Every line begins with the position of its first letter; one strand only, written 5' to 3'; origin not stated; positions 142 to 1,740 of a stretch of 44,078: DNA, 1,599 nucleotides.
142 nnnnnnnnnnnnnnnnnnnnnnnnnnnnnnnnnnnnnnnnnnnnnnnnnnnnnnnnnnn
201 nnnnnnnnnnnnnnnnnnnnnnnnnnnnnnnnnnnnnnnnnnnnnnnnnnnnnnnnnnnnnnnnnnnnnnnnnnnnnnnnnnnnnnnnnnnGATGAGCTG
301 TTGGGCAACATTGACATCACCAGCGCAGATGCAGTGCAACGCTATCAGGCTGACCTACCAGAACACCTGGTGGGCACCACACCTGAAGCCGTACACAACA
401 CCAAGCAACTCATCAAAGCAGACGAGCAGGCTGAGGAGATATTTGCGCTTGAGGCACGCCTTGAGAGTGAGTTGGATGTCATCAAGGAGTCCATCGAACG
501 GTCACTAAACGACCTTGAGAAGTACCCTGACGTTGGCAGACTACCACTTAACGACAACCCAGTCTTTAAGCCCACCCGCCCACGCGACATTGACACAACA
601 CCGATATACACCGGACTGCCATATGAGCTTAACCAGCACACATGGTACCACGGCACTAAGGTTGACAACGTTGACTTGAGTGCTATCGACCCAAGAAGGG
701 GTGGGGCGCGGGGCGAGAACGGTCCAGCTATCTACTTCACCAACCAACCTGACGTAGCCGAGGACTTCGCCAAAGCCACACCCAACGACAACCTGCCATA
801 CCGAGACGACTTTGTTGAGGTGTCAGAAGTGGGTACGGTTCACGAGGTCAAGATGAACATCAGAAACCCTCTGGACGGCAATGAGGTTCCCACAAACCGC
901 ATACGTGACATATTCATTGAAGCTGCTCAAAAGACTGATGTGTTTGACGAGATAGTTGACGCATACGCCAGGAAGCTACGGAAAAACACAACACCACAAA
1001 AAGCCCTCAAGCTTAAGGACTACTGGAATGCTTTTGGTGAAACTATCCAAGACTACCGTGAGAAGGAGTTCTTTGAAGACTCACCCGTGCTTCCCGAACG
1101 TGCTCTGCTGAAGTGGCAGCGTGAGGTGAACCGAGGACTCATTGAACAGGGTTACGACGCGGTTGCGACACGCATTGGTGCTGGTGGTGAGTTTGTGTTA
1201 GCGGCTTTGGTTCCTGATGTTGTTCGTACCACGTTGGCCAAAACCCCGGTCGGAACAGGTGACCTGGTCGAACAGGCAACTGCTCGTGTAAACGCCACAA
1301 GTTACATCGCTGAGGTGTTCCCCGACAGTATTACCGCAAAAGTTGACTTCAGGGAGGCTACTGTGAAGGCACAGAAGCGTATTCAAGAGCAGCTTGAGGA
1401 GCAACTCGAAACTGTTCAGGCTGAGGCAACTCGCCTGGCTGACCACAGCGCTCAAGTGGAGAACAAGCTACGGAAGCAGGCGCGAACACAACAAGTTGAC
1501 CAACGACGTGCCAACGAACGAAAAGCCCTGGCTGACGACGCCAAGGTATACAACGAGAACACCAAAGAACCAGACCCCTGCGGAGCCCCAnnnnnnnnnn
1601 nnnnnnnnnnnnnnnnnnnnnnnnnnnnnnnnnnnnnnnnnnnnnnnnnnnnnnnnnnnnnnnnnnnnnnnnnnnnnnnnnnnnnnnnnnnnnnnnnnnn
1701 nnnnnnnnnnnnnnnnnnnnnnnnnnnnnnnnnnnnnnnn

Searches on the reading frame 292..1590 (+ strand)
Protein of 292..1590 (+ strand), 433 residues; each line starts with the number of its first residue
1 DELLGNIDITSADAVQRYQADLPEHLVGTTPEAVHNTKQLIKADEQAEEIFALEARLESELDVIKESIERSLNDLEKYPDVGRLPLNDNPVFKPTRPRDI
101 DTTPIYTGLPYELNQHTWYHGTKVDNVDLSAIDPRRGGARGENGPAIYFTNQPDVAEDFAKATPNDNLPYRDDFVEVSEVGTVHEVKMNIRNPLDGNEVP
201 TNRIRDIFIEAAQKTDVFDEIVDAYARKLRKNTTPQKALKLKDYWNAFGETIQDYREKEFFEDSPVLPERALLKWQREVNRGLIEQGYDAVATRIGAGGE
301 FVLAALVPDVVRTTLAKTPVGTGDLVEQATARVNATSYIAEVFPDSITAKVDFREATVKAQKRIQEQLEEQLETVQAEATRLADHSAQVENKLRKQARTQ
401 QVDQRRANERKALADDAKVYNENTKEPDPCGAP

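Call 25: find_homologous_proteins(query=window:292-1590:+)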
Query seq(433 aa) (433 aa): 1 proteins with E <= 0.001 among 8000 candidates.
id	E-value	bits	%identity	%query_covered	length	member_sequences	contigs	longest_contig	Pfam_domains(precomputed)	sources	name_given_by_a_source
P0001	2.7e-284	961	100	100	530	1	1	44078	-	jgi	-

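Call 52: find_homologous_proteins(query=A2, max_evalue=0.00001)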
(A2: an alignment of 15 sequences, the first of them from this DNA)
Query A2 (15 sequences) (365 aa, profile of the alignment): 1 proteins with E <= 0.00001 among 8000 candidates.
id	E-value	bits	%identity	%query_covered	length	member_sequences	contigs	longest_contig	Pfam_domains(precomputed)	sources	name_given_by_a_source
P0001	1.4e-114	402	100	100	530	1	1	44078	-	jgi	-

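Call 54: search_protein_families(library=pfam, alignment_id=A2, max_evalue=0.01)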
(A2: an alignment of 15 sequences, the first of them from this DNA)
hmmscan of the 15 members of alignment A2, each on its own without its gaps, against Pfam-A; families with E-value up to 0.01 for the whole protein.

A. member 1, seq(365 aa): 2 families
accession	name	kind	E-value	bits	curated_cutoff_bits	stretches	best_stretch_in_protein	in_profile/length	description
PF18760.7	ART-PolyVal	-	4.6e-05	24.6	31.2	1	50-161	9-100/140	ADP-Ribosyltransferase in polyvalent proteins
PF03980.19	Nnf1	-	0.0078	17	23.7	1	256-319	40-106/110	Nnf1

B. families by the number of members that match (of 15 scanned): 7 families
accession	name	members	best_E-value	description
PF18760.7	ART-PolyVal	6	1.7e-05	ADP-Ribosyltransferase in polyvalent proteins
PF13151.12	DUF3990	1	0.0048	Protein of unknown function (DUF3990)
PF14053.11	DUF4248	1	0.0068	Domain of unknown function (DUF4248)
PF01923.23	Cob_adeno_trans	1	0.0076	Cobalamin adenosyltransferase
PF03980.19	Nnf1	1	0.0078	Nnf1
PF15387.11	DUF4611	1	0.0083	Domain of unknown function (DUF4611)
PF22739.2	NA-iREase3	1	0.0091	NACHT-associated inactive Restriction Endonuclease 2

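Call 55: find_encoding_contigs(protein=P0001, flank=2000, max_places=3)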
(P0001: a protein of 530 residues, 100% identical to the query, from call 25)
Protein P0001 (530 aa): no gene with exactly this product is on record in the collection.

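Call 58: predict_structure(alignment_id=A2)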
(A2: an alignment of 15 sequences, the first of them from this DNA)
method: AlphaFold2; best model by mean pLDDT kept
length: 365 residues; sequences in the alignment: 15
mean_pLDDT: 83.1   pTM: 0.74
mean pLDDT of the five models: 83.1, 82.6, 82.2, 81.4, 79.0
residues with pLDDT >= 90: 187; 70-90: 105; 50-70: 56; < 50: 17
segments of 3 or more residues with pLDDT < 50: 24-35
pLDDT, mean of each block of 10 residues (from residue 1): 65 55 49 55 93 87 72 86 95 81 63 93 93 93 91 93 79 92 83 57 86 91 90 91 89 91 93 88 87 88 90 92 93 93 92 79 55
secondary structure, 60 per line:
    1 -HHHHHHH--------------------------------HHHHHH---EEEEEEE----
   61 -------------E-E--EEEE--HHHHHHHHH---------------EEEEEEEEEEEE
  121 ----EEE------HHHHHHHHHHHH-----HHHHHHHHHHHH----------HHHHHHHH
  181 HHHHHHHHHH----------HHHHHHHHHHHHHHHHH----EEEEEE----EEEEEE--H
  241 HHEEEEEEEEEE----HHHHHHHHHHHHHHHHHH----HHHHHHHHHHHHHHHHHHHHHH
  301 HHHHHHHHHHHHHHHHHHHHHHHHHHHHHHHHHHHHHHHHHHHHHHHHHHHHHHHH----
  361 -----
elements in order: H2-8 H41-46 E50-56 E79-82 H85-93 E109-120 E125-127 H134-145 H151-162 H173-190 H201-217 E222-227 E232-237 E243-252 H257-274 H279-356

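Call 60: fold_search(model_id=the predicted structure, library=pdb)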
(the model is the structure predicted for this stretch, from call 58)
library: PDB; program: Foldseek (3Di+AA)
matches with E <= 10: 268; with E <= 0.001: 2
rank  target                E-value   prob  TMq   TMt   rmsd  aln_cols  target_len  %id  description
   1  9k3a_B                1.5e-14  1.00  0.67  0.25   7.3       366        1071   22  Cyanophage A4 pre-ejectosome with C1 symmetry (released 2025-04-09)
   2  6kyf                  9.6e-04  1.00  0.23  0.51   7.2       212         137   10  Crystal structure of an anti-CRISPR protein (released 2020-09-23)
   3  6fkg_B                9.1e-03  0.97  0.22  0.40   8.5       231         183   12  Crystal structure of the M.tuberculosis MbcT-MbcA toxin-antitoxin complex. (released 2019-02-27)
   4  6fkg_A                1.1e-02  0.93  0.23  0.40   7.8       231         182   14  Crystal structure of the M.tuberculosis MbcT-MbcA toxin-antitoxin complex. (released 2019-02-27)
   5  8swz_B                1.6e-01  0.72  0.19  0.28  10.7       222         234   10  PARP4 ART domain bound to EB47 (released 2023-11-08)
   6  8swz_C                1.7e-01  0.66  0.20  0.28  11.0       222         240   11  PARP4 ART domain bound to EB47 (released 2023-11-08)
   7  8swy_A                1.9e-01  0.63  0.20  0.28  11.7       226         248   10  PARP4 ART domain bound to NADH (released 2023-11-08)
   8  8swy_B                2.6e-01  0.69  0.22  0.32  10.5       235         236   11  PARP4 ART domain bound to NADH (released 2023-11-08)
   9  1xk9_B                2.6e-01  0.33  0.19  0.32  10.2       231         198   10  Pseudomanas exotoxin A in complex with the PJ34 inhibitor (released 2005-05-17)
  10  8swy_C                2.8e-01  0.60  0.21  0.30  11.1       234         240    9  PARP4 ART domain bound to NADH (released 2023-11-08)
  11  8x5j_B                3.9e-01  0.60  0.22  0.36  10.3       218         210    7  The Crystal Structure of PARP5A from Biortus. (released 2023-12-27)
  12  8qnq_C                4.3e-01  0.38  0.25  0.35   8.9       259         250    8  Structure of the toxin-antitoxin NatRT complex from Pseudomonas aeruginosa. NatTE29D mutant (released 2024-10-02)
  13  8fz1_A                4.3e-01  0.35  0.13  0.19   7.7        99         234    9  Crystal structure of human PARP1 ART domain bound to inhibitor UKTT22 (compound 14) (released 2024-02-07)
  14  6nrf                  5.7e-01  0.30  0.13  0.19   7.6        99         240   10  Crystal Structure of human PARP-1 ART domain bound to inhibitor UTT103 (released 2019-08-14)
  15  8u4w_C                6.7e-01  0.33  0.15  0.23   5.2        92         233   11  The crystal structure of a helical domain deleted PARP1 in complex with isoindolinone based inhibitor. (released 2024-03-27)
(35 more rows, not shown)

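Call 74: fold_search(model_id=the predicted structure, library=viral)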
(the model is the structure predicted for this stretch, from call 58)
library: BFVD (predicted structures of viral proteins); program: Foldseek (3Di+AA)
matches with E <= 10: 390; with E <= 0.001: 24
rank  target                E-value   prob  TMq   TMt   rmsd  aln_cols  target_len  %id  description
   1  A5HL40                1.7e-20  1.00  0.75  0.20   5.0       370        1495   26  PfWMP3_26 [Phormidium phage Pf-WMP3]
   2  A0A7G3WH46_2          1.3e-13  1.00  0.40  0.21  15.6       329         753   24  Uncharacterized protein [Arthronema virus TR020]
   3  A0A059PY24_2          4.6e-09  1.00  0.32  0.15  15.5       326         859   21  Tail protein [Anabaena phage A-4L]
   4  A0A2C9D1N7            1.3e-08  1.00  0.31  0.54   8.3       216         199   18  ART-PolyVal-like domain-containing protein [Yersinia phage fHe-Yen9-03]
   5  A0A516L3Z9            2.0e-07  1.00  0.27  0.14  16.4       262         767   17  (no name in the UniProt tables at hand)
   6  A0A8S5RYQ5            1.8e-06  1.00  0.31  0.53   6.4       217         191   13  PolyVal ADP-Ribosyltransferase [Myoviridae sp. ctNQV2]
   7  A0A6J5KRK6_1          2.2e-06  1.00  0.36  0.11  14.5       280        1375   12  Large polyvalent protein associated domain-containing protein [uncultured Caudovirales phage]
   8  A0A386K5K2            4.0e-06  1.00  0.26  0.41   9.8       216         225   14  ART-PolyVal-like domain-containing protein [Dickeya phage vB_DsoM_JA11]
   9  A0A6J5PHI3            4.5e-06  1.00  0.27  0.12   9.7       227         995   18  Uncharacterized protein [uncultured Caudovirales phage]
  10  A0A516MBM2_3          7.4e-06  1.00  0.28  0.11   9.2       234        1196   16  (no name in the UniProt tables at hand)
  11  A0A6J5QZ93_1          9.2e-06  1.00  0.28  0.10  11.0       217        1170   17  Uncharacterized protein [uncultured Caudovirales phage]
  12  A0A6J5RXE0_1          1.4e-05  1.00  0.26  0.07   7.7       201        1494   18  Uncharacterized protein [uncultured Caudovirales phage]
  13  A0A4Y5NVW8            5.4e-05  1.00  0.28  0.49   6.7       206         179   13  (no name in the UniProt tables at hand)
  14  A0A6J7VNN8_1          5.7e-05  1.00  0.24  0.07  14.1       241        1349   12  Uncharacterized protein [uncultured Caudovirales phage]
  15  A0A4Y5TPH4            7.1e-05  1.00  0.28  0.50   9.6       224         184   13  Uncharacterized protein [Serratia phage Moabite]
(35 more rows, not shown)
